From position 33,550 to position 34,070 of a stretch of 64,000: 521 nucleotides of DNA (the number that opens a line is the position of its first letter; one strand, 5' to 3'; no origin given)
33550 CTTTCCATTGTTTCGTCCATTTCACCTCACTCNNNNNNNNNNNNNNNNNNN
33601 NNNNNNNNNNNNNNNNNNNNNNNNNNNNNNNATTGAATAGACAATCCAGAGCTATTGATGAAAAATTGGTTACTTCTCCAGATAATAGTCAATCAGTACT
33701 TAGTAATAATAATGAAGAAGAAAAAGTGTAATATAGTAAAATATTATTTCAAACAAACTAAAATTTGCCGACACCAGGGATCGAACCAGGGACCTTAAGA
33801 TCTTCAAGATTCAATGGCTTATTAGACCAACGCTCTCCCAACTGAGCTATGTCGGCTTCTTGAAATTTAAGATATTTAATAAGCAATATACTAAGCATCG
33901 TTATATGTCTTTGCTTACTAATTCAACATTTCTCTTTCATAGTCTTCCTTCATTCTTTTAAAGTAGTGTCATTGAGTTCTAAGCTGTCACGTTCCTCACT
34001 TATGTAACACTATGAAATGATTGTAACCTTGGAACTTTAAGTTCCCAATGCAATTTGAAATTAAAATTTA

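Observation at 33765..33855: tRNA-Ile(AAU)-like gene with an 18-nt insertion at a non-canonical position in the anticodon stem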

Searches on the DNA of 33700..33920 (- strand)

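Call 40: search_rna_families(source=window, start=33700, end=33920, threshold=evalue, max_evalue=1, show_alignments=2)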
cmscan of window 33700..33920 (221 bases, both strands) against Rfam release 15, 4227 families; matches with E-value up to 1: 2.
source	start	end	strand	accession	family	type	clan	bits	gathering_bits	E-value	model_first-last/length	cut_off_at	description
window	33766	33856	-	RF00005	tRNA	Gene; tRNA;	CL00001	52.3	29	8.1e-11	1-71/71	no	tRNA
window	33765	33856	+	RF04354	Plastid-ycf2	Cis-reg;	-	15.8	65.7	0.93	1-75/75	no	Plastid-ycf2 5UTR RNA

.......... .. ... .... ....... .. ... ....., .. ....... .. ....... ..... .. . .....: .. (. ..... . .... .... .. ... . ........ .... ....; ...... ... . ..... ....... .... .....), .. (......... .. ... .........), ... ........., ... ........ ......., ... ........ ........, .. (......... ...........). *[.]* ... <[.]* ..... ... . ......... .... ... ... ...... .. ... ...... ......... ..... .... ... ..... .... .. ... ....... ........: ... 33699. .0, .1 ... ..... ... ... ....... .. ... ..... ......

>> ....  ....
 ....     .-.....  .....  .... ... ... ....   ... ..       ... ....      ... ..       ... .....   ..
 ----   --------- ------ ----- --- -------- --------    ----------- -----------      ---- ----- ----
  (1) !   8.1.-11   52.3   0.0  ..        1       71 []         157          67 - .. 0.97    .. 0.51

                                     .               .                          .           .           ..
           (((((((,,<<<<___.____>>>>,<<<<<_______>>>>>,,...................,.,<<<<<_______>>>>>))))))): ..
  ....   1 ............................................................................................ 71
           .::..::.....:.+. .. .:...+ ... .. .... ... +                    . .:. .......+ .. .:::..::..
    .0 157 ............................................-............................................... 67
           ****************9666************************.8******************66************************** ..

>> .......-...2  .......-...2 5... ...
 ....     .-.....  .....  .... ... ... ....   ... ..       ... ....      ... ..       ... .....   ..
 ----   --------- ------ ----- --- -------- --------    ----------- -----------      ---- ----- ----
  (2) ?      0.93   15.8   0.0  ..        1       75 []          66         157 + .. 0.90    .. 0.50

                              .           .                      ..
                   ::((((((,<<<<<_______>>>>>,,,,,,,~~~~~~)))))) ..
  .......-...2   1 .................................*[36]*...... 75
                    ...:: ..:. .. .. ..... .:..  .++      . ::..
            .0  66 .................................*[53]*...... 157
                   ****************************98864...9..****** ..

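Call 56: search_rna_families(sources=[L021, L022], threshold=gathering, show_alignments=1)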
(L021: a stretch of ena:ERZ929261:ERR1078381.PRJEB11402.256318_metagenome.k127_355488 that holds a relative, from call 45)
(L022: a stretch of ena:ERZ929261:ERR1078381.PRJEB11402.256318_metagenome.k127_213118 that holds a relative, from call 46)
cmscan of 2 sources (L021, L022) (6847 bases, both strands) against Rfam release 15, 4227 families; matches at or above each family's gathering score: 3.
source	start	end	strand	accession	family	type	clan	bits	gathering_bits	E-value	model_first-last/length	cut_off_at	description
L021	1707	1779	+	RF00005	tRNA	Gene; tRNA;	CL00001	67.9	29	1.2e-13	1-71/71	no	tRNA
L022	626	698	+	RF00005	tRNA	Gene; tRNA;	CL00001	67.9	29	1.2e-13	1-71/71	no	tRNA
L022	780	860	+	RF00005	tRNA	Gene; tRNA;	CL00001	59.8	29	2.1e-11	1-71/71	no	tRNA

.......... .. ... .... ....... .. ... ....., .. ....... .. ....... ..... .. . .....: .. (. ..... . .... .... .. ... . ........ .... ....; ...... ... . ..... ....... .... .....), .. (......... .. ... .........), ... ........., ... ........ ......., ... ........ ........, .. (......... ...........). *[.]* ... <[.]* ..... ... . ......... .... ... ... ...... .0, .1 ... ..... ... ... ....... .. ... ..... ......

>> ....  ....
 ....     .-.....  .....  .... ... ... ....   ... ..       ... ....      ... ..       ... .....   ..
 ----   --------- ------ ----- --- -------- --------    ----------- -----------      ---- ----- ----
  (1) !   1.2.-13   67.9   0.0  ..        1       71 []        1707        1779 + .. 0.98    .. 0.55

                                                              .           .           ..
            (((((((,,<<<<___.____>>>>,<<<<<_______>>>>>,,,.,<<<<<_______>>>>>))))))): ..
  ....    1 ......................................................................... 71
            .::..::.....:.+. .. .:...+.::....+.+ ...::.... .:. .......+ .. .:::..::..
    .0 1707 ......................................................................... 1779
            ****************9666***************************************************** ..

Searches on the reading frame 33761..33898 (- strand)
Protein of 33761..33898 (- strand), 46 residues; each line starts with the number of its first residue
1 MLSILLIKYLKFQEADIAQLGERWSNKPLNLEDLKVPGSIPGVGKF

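Call 43: find_homologous_proteins(query=window:33761-33898:-, max_evalue=10)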
Query seq(46 aa) (46 aa): 2 proteins with E <= 10 among 3 candidates.
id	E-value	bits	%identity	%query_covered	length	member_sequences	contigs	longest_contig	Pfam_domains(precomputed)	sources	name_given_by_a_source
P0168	6.6e-12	61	83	100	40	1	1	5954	-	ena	-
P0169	1.7e-3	35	56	96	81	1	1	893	-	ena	-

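Call 45: find_encoding_contigs(protein=P0168, flank=10000)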
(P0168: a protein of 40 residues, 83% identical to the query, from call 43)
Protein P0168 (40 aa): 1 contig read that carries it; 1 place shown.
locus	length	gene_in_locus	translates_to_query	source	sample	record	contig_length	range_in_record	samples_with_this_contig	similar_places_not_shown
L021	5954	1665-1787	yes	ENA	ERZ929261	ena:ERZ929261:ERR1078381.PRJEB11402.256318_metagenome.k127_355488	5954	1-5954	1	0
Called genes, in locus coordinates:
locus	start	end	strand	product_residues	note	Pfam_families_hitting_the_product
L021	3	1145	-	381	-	?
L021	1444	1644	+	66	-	-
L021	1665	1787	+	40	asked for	-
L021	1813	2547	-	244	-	-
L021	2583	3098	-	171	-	-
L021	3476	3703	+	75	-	-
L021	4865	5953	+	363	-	?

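Call 46: find_encoding_contigs(protein=P0169, flank=10000)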
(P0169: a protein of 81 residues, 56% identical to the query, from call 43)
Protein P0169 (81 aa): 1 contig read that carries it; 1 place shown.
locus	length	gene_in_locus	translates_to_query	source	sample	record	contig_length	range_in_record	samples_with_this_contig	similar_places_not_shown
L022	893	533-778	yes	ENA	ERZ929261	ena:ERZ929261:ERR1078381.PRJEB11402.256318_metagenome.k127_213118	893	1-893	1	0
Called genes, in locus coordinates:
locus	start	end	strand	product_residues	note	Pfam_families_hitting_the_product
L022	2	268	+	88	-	?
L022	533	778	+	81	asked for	-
